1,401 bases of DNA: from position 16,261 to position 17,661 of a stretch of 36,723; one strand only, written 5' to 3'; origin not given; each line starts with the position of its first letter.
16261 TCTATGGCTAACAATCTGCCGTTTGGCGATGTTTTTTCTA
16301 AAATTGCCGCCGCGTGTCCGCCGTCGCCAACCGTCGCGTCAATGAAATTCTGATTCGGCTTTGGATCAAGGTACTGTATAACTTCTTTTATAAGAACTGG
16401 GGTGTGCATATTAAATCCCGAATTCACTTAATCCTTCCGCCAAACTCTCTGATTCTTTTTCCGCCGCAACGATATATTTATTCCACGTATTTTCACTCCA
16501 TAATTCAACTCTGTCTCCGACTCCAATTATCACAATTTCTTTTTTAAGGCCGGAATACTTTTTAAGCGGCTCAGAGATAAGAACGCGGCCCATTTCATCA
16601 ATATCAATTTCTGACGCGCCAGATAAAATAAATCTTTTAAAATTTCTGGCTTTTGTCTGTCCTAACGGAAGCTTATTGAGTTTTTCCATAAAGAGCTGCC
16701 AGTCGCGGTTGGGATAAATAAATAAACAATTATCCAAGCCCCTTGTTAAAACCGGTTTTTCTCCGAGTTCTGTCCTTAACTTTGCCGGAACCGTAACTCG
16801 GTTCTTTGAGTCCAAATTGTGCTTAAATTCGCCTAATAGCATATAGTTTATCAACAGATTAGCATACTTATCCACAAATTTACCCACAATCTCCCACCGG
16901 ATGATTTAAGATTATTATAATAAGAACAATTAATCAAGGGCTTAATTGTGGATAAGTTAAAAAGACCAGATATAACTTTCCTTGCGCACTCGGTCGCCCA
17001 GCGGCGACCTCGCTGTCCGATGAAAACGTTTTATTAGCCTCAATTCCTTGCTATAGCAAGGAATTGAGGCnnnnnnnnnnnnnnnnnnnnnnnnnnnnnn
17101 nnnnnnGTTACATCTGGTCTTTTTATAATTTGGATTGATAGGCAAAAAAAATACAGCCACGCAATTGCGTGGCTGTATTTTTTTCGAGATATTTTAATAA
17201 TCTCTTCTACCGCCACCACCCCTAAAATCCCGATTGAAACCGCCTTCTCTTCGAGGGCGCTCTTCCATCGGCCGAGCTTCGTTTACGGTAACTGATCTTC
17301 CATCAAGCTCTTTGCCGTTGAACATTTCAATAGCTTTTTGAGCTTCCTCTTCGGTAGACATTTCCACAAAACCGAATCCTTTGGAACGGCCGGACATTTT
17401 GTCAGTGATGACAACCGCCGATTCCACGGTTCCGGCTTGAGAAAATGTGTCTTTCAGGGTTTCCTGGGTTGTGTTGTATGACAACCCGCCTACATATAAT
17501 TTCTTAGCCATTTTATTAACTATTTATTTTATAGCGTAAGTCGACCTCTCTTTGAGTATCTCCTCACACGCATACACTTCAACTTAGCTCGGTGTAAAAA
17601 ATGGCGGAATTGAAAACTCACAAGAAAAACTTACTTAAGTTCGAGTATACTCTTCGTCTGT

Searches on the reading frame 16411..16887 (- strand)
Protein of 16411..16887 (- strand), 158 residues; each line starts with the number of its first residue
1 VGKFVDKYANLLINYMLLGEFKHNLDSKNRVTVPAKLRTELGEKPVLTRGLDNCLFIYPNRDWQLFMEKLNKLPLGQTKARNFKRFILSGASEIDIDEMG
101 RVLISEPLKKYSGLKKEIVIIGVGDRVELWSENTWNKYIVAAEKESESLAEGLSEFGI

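Call 78: search_protein_families(library=pfam, proteins=[window:16411-16887:-], max_evalue=0.001)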
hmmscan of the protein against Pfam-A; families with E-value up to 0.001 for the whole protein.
window:16411-16887:- (158 aa): 1 family
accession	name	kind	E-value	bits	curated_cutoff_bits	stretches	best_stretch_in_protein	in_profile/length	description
PF02381.23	MraZ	-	2.7e-37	127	23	2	16-86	1-72/72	MraZ protein, putative antitoxin-like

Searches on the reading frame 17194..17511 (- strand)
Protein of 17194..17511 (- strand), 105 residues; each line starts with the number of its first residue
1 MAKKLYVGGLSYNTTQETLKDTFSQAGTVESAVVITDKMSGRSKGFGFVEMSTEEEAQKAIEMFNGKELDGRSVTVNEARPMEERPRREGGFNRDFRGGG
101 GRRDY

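Call 78: search_protein_families(library=pfam, proteins=[window:17194-17511:-], max_evalue=0.001)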
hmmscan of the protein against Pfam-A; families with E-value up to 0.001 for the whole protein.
window:17194-17511:- (105 aa): 1 family
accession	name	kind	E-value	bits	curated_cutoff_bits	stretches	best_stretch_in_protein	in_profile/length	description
PF00076.28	RRM_1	-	2.7e-24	85.3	20.7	1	5-74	1-69/70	RNA recognition motif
